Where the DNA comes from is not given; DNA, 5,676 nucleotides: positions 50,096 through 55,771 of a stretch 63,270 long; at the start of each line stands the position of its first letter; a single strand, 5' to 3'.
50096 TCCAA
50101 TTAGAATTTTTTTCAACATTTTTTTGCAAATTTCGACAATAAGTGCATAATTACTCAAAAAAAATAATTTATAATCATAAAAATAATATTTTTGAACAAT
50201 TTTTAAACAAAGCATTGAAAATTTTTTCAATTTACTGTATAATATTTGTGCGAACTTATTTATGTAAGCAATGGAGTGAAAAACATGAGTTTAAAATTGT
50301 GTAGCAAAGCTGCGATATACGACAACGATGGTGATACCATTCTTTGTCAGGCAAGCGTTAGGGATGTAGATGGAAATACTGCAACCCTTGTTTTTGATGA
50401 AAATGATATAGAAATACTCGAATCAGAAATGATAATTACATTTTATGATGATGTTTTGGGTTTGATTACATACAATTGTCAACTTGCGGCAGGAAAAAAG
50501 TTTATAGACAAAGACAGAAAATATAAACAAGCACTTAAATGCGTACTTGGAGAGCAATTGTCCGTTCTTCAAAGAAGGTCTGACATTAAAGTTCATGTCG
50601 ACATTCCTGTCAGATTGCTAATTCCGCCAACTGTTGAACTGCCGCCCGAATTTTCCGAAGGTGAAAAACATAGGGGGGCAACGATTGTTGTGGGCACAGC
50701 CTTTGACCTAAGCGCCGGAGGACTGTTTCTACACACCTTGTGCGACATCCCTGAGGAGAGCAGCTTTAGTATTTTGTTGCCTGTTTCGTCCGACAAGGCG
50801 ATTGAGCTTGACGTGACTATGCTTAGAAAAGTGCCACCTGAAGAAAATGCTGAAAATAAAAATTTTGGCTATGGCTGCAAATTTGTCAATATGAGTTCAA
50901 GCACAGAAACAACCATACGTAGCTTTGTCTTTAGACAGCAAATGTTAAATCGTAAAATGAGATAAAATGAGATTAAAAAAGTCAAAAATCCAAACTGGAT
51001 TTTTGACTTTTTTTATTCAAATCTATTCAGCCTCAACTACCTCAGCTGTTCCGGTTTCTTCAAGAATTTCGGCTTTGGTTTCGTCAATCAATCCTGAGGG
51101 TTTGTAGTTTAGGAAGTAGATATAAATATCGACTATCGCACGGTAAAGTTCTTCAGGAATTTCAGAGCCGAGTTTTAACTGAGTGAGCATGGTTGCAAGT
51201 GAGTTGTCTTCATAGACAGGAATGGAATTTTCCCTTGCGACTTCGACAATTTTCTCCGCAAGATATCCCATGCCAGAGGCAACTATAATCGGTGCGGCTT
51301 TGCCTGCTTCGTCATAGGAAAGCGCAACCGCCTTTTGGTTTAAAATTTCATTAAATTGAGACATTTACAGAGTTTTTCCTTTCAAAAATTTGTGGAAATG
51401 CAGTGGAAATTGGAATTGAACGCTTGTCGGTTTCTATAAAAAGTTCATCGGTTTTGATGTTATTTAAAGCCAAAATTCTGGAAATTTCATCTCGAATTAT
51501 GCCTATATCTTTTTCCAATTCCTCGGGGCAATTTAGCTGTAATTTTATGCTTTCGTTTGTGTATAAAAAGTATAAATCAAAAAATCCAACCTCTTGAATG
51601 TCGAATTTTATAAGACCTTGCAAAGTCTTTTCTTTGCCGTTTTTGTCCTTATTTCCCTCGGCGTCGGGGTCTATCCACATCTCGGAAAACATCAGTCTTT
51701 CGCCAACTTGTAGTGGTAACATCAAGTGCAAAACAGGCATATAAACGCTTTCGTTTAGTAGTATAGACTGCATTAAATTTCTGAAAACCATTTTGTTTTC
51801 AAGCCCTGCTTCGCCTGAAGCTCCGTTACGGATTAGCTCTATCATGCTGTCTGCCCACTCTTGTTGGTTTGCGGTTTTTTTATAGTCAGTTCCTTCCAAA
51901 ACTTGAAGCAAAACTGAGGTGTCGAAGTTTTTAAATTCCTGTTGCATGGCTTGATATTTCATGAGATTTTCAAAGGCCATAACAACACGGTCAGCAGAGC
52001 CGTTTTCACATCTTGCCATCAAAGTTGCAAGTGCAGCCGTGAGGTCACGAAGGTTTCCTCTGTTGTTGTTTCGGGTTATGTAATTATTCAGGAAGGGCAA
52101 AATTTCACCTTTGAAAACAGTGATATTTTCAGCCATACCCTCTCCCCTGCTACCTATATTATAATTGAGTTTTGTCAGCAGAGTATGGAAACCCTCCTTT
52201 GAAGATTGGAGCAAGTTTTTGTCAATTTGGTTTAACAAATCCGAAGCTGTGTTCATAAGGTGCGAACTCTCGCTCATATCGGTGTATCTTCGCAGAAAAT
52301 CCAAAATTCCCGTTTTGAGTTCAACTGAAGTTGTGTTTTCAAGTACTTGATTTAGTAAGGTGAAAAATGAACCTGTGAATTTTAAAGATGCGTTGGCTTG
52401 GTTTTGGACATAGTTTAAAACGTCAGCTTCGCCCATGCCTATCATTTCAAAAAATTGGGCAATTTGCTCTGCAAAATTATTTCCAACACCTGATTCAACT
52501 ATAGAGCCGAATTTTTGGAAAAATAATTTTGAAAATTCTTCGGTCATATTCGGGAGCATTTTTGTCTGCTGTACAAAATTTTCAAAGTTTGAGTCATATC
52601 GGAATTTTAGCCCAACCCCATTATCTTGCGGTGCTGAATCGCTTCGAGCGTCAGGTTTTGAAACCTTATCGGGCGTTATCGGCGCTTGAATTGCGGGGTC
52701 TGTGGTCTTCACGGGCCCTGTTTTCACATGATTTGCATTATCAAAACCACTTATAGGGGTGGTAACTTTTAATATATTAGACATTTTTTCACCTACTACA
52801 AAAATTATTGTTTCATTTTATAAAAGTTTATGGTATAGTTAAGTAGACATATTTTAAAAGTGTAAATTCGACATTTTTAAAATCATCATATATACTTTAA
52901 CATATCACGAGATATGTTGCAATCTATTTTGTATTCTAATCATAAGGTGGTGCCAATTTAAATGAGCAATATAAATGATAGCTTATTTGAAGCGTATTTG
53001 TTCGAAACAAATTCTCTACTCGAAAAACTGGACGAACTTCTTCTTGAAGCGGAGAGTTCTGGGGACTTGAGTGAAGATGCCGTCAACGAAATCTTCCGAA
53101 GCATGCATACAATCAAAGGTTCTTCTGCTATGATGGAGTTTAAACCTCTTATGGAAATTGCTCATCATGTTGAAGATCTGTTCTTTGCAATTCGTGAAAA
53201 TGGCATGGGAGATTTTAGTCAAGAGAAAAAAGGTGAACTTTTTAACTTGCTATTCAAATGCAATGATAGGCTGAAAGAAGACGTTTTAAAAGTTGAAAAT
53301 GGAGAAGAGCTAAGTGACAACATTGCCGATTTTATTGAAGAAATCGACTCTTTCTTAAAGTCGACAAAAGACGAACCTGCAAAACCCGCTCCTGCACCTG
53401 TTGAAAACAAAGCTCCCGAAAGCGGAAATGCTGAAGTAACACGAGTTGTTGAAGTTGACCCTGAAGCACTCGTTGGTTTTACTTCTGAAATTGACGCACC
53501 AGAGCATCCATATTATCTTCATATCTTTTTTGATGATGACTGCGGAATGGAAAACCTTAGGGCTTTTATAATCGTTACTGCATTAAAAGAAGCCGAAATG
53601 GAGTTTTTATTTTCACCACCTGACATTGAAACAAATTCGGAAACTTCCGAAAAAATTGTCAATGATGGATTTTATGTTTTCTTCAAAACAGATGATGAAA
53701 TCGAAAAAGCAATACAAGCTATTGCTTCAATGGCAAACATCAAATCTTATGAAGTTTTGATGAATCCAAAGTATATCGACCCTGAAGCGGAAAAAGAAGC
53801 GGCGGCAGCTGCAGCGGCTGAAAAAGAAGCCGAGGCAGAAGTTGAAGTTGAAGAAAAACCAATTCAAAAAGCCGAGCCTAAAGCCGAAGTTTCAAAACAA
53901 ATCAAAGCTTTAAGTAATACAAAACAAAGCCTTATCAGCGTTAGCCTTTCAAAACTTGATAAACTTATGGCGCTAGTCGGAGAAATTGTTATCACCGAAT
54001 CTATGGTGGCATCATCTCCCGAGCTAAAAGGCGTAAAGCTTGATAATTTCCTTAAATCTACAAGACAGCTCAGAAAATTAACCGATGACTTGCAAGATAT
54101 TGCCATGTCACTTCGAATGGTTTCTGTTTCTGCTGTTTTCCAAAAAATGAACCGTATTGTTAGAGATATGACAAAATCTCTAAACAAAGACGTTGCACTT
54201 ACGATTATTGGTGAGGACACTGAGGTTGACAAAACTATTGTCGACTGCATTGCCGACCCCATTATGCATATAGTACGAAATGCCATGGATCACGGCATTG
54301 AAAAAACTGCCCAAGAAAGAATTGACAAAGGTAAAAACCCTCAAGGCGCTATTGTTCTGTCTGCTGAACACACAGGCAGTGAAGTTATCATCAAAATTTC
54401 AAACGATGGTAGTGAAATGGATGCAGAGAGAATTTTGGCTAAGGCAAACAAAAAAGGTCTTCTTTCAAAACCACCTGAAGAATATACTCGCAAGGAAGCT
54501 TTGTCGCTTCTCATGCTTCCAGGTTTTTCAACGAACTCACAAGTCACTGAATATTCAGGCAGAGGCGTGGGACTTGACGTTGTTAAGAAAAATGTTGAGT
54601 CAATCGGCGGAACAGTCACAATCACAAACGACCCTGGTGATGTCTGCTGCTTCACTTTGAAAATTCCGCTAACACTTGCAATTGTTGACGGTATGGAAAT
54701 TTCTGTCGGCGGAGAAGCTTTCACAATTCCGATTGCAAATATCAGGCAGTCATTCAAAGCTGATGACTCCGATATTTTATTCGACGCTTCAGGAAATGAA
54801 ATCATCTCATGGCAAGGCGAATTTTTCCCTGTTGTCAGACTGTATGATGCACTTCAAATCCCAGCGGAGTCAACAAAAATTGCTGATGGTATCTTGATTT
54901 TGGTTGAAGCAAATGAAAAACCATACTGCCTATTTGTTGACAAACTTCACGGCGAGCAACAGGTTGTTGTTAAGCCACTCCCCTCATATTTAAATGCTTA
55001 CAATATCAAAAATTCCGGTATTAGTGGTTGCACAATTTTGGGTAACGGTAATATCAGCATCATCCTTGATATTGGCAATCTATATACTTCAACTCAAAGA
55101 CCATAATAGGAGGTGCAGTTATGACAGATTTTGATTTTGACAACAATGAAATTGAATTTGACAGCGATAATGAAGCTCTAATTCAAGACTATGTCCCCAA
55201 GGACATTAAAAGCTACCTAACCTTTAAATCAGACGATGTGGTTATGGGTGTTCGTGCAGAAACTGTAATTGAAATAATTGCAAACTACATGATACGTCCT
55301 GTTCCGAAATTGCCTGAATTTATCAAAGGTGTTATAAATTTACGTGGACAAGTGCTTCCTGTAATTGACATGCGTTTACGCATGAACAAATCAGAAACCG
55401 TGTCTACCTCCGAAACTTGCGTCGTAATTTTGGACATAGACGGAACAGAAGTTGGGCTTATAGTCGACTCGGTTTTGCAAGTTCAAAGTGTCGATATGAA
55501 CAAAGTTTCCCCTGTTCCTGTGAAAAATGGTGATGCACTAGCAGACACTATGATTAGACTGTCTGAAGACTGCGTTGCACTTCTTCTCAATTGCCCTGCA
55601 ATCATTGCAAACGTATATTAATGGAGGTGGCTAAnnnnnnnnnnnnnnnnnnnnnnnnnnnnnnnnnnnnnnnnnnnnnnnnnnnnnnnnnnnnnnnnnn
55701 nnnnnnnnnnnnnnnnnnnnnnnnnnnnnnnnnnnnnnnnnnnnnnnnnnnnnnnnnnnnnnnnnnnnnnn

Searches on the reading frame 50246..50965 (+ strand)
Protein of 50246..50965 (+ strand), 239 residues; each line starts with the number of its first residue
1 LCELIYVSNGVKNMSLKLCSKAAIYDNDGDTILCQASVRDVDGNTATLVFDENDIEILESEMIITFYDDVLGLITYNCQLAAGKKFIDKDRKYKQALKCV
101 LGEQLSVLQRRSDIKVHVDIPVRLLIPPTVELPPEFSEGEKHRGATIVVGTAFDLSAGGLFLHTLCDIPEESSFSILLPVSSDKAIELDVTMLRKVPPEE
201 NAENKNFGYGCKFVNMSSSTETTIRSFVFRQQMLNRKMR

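Call 58: search_protein_families(library=pfam, proteins=[window:50246-50965:+], max_evalue=0.00001)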
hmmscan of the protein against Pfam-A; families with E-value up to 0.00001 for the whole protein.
window:50246-50965:+ (239 aa): 1 family
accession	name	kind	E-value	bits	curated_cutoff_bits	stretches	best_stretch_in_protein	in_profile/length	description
PF07238.19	PilZ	-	1.2e-10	42.1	22.5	1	142-230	22-102/102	PilZ domain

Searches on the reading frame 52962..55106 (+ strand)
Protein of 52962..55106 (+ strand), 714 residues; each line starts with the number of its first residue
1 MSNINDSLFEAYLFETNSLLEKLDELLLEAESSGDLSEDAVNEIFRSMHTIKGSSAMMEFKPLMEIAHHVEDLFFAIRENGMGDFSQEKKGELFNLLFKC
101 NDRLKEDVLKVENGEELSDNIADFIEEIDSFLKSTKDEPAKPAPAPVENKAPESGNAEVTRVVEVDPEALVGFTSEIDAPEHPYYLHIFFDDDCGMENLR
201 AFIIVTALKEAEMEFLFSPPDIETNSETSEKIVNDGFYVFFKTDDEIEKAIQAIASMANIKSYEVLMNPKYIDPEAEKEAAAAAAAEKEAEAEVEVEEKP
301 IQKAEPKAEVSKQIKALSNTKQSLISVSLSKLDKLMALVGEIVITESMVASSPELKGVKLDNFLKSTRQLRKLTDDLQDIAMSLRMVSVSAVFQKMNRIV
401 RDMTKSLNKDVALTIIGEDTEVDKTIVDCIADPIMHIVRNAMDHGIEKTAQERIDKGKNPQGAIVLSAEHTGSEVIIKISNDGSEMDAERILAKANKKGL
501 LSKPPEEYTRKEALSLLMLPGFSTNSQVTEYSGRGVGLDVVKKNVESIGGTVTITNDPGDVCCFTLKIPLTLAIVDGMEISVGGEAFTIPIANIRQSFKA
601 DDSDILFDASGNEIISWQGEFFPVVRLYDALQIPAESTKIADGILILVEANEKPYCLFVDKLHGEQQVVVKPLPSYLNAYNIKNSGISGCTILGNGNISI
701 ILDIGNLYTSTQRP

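Call 58: search_protein_families(library=pfam, proteins=[window:52962-55106:+], max_evalue=0.00001)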
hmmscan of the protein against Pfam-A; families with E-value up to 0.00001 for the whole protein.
window:52962-55106:+ (714 aa): 5 families
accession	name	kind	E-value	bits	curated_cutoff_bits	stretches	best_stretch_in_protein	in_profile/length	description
PF01584.24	CheW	-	5.6e-24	84.8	23.5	1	577-710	2-136/138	CheW-like domain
PF02518.31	HATPase_c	-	4.3e-15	56.6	26.4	1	432-571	4-110/111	Histidine kinase-, DNA gyrase B-, and HSP90-like ATPase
PF02895.20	H-kinase_dim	-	8.4e-15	55.4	23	1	323-383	2-67/68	Signal transducing histidine kinase, homodimeric domain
PF07194.16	P2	-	6.9e-14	52.1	23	1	184-265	2-79/81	P2 response regulator binding domain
PF01627.28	Hpt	-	1.4e-12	48.1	24.6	1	8-83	2-65/84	Hpt domain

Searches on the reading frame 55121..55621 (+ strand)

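Call 58: search_protein_families(library=pfam, proteins=[window:55121-55621:+], max_evalue=0.00001)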
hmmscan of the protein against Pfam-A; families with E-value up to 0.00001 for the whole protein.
window:55121-55621:+ (166 aa): 1 family
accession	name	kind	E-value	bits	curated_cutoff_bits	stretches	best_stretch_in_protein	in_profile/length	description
PF01584.24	CheW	-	8.3e-27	93.9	23.5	1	32-163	2-135/138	CheW-like domain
